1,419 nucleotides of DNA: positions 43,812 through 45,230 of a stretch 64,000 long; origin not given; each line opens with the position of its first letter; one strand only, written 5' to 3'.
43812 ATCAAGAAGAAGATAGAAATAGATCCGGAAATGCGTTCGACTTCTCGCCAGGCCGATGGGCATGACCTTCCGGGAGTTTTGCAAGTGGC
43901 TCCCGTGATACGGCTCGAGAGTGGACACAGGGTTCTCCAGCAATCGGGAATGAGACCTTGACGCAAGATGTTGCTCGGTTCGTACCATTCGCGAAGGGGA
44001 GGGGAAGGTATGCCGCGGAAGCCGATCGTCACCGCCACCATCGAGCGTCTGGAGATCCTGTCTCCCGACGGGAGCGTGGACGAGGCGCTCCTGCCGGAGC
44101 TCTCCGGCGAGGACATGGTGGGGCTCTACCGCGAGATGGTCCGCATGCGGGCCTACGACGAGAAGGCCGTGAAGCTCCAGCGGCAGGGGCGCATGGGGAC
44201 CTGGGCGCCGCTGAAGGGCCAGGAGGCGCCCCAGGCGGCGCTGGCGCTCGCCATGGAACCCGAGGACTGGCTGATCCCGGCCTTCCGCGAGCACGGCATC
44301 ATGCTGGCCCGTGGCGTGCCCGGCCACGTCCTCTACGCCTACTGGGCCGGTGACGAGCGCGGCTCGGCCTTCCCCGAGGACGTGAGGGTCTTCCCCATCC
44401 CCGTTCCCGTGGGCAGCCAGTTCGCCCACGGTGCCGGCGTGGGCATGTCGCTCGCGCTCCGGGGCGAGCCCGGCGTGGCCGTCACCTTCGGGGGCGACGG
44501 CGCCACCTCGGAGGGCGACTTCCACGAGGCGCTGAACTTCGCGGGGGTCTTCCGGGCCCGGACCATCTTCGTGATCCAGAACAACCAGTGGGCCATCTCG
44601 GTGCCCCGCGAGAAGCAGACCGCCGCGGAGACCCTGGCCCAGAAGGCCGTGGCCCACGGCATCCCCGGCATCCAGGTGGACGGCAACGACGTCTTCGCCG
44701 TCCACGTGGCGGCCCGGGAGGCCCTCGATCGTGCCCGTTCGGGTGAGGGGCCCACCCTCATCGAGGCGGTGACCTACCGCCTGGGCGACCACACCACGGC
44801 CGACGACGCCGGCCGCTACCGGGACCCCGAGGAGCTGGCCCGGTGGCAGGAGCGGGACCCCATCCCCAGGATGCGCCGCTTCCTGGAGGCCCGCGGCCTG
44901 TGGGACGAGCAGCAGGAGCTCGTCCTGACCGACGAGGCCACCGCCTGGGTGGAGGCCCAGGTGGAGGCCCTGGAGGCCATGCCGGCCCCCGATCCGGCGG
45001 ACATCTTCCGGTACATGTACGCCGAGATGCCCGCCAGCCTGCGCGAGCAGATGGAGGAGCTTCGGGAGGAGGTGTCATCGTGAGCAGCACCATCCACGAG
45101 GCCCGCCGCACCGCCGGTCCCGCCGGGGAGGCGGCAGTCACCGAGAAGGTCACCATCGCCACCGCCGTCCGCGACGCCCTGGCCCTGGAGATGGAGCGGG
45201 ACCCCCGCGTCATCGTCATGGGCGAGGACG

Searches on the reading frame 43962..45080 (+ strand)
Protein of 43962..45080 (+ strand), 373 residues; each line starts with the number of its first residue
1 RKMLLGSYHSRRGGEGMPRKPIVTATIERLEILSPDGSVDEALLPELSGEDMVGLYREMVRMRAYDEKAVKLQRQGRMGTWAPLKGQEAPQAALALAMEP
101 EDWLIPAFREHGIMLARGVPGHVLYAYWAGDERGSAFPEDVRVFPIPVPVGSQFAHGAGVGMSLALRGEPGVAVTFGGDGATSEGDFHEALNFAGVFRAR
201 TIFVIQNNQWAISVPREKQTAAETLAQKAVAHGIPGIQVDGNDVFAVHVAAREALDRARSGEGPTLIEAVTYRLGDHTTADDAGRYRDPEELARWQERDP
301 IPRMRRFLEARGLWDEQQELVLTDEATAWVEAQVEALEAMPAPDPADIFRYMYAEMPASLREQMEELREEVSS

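Call 31: search_protein_families(library=pfam, proteins=[window:43962-45080:+], max_evalue=0.001)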
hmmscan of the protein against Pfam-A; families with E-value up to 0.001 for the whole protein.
window:43962-45080:+ (373 aa): 2 families
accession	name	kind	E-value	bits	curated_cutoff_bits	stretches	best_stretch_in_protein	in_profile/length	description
PF00676.26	E1_dh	-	1.2e-84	284.3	22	1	57-345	2-299/300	Dehydrogenase E1 component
PF13292.11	DXP_synthase_N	-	0.00041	20.1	21.2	1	156-214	119-177/274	1-deoxy-D-xylulose-5-phosphate synthase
